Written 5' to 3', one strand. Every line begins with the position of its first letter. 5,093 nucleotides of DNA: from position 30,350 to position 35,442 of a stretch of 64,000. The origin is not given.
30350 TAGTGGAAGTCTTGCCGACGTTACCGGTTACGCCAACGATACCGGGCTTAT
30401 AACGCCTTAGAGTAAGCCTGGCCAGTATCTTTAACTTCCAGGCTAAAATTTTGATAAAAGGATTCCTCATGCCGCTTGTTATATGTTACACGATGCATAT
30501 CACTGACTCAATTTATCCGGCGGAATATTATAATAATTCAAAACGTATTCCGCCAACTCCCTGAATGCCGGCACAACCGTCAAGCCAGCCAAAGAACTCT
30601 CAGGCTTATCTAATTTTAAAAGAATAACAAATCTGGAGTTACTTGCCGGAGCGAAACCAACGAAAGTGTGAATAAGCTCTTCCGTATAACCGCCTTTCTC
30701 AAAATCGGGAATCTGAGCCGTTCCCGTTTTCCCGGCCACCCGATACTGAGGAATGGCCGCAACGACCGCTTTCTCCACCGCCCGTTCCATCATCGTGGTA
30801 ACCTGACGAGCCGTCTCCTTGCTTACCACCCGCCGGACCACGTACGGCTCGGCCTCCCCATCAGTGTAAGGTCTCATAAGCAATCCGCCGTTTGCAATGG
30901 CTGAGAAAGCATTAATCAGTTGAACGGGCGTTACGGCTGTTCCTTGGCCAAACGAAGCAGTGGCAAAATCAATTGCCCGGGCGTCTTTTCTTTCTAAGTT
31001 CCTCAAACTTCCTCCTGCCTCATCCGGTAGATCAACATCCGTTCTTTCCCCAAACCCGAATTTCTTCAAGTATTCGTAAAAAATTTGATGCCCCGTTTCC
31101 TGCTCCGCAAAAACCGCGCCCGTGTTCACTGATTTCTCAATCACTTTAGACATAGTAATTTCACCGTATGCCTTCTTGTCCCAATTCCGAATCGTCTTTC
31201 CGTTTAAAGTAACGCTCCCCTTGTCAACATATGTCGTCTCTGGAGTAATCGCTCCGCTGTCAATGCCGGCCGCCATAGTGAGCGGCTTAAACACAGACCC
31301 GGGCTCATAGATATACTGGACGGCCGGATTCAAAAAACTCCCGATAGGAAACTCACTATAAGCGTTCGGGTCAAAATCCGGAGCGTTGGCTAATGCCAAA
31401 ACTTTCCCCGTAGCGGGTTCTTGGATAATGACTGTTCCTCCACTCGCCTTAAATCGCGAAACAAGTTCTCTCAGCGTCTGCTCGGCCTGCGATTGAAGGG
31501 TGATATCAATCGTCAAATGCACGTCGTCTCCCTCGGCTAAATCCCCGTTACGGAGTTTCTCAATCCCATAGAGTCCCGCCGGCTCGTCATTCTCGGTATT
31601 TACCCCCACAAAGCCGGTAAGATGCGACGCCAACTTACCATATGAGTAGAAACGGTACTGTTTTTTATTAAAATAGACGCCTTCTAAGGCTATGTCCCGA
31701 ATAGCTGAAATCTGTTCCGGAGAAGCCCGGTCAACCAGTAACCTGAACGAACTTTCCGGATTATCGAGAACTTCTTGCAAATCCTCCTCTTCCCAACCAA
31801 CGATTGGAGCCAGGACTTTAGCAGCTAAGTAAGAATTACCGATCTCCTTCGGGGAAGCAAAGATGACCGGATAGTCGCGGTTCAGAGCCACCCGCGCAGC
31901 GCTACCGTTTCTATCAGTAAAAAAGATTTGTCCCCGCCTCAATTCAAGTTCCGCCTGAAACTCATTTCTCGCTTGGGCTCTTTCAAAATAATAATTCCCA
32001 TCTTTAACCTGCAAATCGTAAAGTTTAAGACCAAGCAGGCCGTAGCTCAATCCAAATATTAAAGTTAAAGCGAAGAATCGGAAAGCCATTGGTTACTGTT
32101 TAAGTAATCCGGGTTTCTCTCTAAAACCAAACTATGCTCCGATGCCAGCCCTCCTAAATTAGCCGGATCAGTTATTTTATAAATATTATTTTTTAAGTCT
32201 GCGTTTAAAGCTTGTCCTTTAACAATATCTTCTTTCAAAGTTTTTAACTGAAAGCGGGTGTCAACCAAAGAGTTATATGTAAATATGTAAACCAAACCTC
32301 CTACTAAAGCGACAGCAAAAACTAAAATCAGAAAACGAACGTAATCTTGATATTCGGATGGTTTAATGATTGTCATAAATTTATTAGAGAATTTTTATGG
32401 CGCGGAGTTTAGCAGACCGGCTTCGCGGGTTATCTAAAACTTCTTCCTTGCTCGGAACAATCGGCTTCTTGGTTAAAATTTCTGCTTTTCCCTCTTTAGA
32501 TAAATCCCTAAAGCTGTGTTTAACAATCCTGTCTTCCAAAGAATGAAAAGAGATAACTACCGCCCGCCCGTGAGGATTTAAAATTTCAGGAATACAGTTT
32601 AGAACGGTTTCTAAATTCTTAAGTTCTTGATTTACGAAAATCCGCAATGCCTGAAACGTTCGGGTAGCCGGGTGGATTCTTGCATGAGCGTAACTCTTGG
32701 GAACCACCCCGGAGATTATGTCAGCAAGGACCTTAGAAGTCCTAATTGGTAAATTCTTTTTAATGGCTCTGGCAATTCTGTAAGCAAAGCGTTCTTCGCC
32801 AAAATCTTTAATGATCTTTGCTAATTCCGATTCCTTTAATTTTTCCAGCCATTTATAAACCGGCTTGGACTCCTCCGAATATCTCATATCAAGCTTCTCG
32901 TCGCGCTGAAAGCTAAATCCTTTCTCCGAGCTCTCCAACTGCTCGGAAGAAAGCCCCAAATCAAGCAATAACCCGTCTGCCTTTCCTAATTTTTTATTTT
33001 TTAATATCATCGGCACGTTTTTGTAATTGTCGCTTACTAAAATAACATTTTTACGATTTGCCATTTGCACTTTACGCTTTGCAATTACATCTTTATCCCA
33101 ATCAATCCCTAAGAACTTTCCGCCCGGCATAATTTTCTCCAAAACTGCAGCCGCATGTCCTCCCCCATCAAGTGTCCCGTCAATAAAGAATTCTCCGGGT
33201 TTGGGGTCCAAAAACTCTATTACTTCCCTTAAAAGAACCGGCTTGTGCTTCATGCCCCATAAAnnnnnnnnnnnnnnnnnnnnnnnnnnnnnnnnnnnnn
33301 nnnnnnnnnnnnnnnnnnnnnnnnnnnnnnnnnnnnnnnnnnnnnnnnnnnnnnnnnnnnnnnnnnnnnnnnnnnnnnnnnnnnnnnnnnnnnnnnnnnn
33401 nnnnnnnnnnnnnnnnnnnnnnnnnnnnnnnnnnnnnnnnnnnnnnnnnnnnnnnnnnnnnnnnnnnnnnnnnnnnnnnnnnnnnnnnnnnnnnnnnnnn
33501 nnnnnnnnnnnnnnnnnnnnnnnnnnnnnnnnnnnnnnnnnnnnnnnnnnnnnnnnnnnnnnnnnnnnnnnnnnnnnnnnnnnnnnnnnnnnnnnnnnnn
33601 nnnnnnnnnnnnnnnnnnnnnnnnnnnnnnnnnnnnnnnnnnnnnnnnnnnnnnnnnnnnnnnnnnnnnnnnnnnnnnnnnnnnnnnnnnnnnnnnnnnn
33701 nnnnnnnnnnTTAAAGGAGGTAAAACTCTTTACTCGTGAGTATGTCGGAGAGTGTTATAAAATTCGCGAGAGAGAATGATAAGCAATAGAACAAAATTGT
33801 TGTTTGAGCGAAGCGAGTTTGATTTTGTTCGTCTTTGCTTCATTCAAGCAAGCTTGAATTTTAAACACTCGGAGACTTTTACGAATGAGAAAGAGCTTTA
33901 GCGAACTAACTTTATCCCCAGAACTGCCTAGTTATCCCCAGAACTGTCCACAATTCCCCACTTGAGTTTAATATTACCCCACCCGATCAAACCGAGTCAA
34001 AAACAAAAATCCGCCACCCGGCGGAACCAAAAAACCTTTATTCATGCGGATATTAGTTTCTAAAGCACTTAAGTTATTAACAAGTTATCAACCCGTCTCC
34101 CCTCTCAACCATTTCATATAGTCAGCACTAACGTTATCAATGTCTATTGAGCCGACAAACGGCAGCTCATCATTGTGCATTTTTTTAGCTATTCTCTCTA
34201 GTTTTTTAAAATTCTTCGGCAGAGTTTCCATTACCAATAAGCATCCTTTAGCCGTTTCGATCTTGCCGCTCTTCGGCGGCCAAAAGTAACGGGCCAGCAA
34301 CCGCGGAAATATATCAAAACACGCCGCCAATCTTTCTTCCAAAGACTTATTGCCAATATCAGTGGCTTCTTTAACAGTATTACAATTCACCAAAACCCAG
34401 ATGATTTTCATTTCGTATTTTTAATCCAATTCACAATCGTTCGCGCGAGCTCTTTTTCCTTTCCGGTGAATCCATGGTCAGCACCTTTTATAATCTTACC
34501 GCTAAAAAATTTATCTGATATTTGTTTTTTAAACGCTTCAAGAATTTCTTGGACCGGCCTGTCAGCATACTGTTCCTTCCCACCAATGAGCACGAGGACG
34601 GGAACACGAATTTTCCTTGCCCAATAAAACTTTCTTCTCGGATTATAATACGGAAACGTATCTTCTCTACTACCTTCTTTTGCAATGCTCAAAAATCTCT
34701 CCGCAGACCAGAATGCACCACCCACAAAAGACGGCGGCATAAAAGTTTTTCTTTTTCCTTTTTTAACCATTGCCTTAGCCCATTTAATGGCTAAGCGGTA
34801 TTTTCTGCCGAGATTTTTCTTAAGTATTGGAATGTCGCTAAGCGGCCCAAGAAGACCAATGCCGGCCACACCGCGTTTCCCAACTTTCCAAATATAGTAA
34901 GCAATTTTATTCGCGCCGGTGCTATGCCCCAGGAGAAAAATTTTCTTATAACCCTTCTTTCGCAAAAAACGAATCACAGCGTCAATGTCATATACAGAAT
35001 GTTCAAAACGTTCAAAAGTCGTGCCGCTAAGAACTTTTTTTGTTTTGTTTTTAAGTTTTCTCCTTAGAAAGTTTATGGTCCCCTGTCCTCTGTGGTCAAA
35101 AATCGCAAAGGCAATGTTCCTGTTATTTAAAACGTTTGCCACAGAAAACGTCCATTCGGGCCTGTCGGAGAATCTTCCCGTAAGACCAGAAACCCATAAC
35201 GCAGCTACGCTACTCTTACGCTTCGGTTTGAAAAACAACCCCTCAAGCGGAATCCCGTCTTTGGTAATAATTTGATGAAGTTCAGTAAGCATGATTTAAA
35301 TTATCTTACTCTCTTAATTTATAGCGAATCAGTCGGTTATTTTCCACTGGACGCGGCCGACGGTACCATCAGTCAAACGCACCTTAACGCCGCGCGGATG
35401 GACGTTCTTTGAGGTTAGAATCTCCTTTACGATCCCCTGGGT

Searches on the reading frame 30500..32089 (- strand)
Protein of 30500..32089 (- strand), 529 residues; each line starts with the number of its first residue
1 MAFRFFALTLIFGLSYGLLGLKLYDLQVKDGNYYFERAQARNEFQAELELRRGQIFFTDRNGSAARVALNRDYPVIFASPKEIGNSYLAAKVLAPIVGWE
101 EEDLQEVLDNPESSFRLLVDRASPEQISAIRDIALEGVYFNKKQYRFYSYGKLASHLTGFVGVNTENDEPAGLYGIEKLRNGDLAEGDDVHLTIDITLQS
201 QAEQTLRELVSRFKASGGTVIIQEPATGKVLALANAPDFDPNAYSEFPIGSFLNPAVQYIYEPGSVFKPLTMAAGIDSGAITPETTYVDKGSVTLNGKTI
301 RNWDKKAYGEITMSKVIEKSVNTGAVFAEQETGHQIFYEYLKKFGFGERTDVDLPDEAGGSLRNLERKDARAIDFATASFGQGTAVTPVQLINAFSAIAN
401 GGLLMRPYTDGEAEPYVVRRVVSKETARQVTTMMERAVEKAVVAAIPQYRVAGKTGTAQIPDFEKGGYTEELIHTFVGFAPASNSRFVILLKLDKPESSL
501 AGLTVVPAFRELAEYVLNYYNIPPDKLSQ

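Call 73: search_protein_families(library=pfam, proteins=[window:30500-32089:-], max_evalue=0.0001)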
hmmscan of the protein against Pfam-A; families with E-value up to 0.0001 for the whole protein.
window:30500-32089:- (529 aa): 2 families
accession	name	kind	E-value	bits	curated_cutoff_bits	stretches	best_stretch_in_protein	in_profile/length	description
PF00905.27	Transpeptidase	-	1.7e-75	254.4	22.1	1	218-512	1-297/299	Penicillin binding protein transpeptidase domain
PF03717.20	PBP_dimer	-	6e-08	33.7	24.4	1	52-168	6-130/180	Penicillin-binding Protein dimerisation domain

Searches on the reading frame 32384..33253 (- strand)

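Call 73: search_protein_families(library=pfam, proteins=[window:32384-33253:-], max_evalue=0.0001)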
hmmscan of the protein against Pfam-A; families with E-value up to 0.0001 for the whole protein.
window:32384-33253:- (289 aa): 1 family
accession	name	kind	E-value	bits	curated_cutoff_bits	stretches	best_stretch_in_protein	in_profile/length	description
PF01795.25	Methyltransf_5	-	1.3e-95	320.9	27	1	2-287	3-307/309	MraW methylase family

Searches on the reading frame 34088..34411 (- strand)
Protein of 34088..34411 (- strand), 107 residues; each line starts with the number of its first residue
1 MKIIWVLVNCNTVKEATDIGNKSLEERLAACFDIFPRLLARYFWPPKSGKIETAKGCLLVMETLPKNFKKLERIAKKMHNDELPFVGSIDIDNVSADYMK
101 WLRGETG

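Call 43: search_protein_families(library=pfam, proteins=[window:34088-34411:-], max_evalue=0.001)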
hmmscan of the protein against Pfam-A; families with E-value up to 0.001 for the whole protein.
window:34088-34411:- (107 aa): 1 family
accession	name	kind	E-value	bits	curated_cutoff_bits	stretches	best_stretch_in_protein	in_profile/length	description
PF03091.20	CutA1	-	1.2e-19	70.4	22.4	1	5-103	2-97/99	CutA1 divalent ion tolerance protein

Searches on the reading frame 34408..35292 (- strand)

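Call 73: search_protein_families(library=pfam, proteins=[window:34408-35292:-], max_evalue=0.0001)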
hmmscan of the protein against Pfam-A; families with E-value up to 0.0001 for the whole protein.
window:34408-35292:- (294 aa): 4 families
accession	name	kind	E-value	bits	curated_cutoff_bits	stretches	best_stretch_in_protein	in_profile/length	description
PF08538.16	DUF1749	-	1.4e-21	77.4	24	1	99-285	83-288/299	Protein of unknown function (DUF1749)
PF12146.15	Hydrolase_4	-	7.2e-15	55.4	27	1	47-174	19-132/239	Serine aminopeptidase, S33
PF12697.13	Abhydrolase_6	-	4.4e-07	31.2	26.3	1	40-277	7-208/217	Alpha/beta hydrolase family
PF00561.26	Abhydrolase_1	-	5e-06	26.8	25.8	0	44-254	13-224/245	alpha/beta hydrolase fold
